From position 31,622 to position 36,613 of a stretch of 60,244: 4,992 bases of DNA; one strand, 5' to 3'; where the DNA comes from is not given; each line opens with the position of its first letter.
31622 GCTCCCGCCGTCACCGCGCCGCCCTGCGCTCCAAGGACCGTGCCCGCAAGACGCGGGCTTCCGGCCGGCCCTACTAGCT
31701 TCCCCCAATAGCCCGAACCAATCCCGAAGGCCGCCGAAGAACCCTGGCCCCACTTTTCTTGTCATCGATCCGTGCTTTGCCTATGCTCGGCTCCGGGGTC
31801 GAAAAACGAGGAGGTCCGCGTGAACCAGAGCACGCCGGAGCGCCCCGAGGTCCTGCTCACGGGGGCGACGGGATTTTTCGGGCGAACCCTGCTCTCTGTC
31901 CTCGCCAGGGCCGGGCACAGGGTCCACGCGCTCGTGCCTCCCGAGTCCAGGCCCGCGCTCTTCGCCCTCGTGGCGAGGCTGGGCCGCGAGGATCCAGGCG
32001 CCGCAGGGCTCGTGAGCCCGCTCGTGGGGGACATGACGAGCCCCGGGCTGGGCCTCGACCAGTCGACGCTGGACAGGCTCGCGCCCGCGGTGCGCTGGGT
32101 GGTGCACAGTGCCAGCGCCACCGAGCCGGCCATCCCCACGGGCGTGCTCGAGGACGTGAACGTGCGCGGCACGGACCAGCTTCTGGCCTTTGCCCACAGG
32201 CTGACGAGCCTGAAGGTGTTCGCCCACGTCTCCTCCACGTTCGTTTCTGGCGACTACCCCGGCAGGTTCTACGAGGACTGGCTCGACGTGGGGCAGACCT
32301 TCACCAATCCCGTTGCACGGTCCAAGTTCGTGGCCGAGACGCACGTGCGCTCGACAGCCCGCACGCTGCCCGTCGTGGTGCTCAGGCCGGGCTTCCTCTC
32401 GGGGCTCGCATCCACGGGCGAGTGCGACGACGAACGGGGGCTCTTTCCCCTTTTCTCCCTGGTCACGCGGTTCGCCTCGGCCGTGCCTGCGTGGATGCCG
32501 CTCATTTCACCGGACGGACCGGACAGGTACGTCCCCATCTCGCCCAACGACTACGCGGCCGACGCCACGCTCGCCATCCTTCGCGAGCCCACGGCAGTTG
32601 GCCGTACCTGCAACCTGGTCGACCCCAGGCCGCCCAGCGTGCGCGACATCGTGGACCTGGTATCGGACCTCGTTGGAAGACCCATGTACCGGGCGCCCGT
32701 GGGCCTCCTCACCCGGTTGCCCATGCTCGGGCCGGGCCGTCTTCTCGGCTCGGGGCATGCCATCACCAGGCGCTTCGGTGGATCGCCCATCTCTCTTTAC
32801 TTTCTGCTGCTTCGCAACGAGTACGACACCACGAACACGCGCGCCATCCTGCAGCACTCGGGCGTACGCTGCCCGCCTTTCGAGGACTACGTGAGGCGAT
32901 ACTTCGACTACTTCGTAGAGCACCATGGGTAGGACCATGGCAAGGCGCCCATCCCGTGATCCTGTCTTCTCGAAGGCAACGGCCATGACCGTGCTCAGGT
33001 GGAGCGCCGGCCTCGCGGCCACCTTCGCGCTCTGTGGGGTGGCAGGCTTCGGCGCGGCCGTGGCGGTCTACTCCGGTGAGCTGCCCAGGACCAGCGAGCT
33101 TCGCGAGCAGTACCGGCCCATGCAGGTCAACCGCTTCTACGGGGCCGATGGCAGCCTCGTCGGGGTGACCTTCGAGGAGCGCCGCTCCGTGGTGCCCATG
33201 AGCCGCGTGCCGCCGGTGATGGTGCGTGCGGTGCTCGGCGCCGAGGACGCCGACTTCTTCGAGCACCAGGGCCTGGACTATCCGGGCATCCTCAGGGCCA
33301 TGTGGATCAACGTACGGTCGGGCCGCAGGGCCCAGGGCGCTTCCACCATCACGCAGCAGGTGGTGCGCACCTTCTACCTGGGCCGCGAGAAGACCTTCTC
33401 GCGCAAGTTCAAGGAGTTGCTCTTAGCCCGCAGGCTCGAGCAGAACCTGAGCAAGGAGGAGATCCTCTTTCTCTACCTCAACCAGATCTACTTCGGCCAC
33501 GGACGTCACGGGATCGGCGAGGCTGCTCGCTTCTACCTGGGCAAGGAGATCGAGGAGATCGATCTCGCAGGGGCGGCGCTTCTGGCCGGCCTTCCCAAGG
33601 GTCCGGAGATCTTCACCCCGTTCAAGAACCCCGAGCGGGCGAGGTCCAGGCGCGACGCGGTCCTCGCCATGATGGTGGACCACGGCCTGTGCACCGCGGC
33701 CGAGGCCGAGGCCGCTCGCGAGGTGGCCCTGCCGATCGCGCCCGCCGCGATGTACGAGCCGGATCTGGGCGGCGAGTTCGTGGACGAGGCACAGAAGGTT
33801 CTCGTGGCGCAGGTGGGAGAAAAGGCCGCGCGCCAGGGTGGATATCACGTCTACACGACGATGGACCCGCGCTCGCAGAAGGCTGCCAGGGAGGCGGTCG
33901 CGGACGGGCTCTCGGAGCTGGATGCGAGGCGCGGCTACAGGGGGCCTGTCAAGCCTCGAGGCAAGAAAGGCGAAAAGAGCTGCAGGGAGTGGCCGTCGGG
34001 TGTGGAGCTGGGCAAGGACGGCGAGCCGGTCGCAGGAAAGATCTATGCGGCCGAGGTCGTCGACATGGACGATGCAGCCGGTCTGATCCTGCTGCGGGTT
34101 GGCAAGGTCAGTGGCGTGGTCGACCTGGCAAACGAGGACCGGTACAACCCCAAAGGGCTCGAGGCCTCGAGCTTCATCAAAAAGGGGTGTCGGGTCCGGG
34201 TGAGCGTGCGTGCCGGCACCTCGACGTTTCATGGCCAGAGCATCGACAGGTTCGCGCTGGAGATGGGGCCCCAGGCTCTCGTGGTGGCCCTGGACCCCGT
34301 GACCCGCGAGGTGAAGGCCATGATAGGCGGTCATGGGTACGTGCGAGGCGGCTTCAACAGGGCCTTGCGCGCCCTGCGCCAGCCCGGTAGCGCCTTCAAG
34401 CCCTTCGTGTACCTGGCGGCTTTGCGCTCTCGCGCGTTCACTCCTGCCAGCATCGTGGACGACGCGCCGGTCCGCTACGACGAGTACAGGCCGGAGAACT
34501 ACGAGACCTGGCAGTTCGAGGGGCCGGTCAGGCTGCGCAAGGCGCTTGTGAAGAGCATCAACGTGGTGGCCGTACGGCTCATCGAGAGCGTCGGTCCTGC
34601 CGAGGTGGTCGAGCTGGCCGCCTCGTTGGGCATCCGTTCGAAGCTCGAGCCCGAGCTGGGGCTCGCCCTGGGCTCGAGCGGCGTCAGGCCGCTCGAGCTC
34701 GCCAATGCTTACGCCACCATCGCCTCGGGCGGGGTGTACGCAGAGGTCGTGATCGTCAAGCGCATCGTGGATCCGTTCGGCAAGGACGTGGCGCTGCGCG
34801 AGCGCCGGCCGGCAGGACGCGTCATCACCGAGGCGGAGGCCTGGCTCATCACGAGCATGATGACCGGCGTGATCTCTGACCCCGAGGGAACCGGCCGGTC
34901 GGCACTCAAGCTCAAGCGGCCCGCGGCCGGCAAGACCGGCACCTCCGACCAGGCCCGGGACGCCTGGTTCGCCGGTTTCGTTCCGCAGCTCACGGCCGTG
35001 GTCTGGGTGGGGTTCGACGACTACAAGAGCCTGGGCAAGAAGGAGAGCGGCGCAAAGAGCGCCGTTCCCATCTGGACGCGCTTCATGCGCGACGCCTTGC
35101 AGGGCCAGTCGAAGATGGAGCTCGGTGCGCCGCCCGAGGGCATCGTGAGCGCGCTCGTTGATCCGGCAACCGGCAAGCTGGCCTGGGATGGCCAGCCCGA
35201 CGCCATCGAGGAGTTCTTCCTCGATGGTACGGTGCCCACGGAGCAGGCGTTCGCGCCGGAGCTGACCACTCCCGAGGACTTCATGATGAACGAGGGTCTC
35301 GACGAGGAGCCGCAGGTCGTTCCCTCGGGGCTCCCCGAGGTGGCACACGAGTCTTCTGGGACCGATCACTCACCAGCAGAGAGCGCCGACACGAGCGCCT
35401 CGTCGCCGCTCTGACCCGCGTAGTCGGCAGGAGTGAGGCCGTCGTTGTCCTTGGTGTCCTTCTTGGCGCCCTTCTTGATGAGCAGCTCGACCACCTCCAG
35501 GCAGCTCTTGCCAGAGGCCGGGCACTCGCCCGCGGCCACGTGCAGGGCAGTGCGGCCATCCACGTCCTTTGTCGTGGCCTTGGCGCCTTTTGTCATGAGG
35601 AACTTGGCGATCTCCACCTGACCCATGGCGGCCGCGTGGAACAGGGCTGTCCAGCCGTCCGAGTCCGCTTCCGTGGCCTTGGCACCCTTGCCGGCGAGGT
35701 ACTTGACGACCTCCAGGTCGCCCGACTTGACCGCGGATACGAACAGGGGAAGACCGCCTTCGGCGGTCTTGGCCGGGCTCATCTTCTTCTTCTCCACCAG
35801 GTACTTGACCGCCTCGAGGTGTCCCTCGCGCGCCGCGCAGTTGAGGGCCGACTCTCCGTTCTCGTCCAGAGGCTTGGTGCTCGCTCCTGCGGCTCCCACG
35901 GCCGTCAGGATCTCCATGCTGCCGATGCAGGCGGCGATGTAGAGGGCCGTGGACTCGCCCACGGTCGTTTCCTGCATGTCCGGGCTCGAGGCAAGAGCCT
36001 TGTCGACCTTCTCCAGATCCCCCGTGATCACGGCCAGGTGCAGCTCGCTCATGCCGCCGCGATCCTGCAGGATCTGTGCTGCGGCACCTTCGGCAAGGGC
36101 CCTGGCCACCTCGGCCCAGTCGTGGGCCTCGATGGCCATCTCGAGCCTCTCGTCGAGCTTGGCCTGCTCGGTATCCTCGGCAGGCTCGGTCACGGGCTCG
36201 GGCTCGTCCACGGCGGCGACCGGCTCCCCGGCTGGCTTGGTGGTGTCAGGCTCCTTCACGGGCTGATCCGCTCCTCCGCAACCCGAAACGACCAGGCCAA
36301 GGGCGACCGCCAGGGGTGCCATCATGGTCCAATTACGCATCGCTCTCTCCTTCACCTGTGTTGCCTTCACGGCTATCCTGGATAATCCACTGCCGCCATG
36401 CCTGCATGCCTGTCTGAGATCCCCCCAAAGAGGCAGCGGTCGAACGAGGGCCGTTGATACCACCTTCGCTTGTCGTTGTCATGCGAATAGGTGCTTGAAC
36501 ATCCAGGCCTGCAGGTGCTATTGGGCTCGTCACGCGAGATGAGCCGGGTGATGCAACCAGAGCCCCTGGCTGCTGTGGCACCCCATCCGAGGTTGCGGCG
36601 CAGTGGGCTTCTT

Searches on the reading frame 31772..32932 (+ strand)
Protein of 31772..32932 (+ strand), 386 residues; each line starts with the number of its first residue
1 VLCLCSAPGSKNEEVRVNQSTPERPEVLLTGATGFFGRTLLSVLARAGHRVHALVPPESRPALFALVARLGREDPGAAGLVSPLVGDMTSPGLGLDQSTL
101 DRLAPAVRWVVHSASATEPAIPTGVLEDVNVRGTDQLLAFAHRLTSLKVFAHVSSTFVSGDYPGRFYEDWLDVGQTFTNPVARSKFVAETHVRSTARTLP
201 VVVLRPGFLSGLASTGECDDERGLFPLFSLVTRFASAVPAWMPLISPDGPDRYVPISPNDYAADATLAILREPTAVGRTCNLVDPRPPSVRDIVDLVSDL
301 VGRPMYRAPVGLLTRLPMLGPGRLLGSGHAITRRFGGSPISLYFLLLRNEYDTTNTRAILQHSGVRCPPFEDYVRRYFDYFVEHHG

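Call 17: search_protein_families(library=pfam, proteins=[window:31772-32932:+], max_evalue=0.0001)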
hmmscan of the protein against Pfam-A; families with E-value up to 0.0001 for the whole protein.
window:31772-32932:+ (386 aa): 3 families
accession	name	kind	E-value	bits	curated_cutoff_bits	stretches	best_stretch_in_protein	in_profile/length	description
PF07993.18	NAD_binding_4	-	3.5e-33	115.3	20.1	1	29-265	1-257/258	Male sterility protein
PF01370.27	Epimerase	-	1.1e-11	45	20.9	1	27-217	1-179/240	NAD dependent epimerase/dehydratase family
PF01073.25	3Beta_HSD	-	3.2e-05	23.6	22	1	29-194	2-159/280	3-beta hydroxysteroid dehydrogenase/isomerase family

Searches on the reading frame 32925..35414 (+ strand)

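Call 17: search_protein_families(library=pfam, proteins=[window:32925-35414:+], max_evalue=0.0001)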
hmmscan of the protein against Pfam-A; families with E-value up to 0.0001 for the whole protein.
window:32925-35414:+ (829 aa): 2 families
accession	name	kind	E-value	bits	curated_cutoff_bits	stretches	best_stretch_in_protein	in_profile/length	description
PF00912.28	Transgly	-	1.3e-59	201.1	27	1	82-250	8-177/178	Transglycosylase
PF00905.27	Transpeptidase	-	2.4e-32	112.8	22.1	1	452-717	2-294/299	Penicillin binding protein transpeptidase domain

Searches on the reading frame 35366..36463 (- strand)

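Call 17: search_protein_families(library=pfam, proteins=[window:35366-36463:-], max_evalue=0.0001)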
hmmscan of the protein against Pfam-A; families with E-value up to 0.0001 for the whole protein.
window:35366-36463:- (365 aa): 6 families
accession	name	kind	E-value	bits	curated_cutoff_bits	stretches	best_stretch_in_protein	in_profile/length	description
PF12796.13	Ank_2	-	1.2e-39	135.1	27.3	3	244-339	4-90/90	Ankyrin repeats (3 copies)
PF13637.12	Ank_4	-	9.2e-31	105.7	22.7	1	243-289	3-49/50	Ankyrin repeats (many copies)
PF00023.36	Ank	-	3.6e-27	93.3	21.1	1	302-340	1-33/33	Ankyrin repeat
PF13606.12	Ank_3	-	1.9e-19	67.9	22.3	0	269-295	1-27/30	Ankyrin repeat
PF13857.12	Ank_5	-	5.4e-17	62.2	27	0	316-349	23-56/56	Ankyrin repeats (many copies)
PF24521.3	Ank_KRIT1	-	1.6e-08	34.8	80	0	138-242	19-124/149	KRIT1 ankyrin-repeats domain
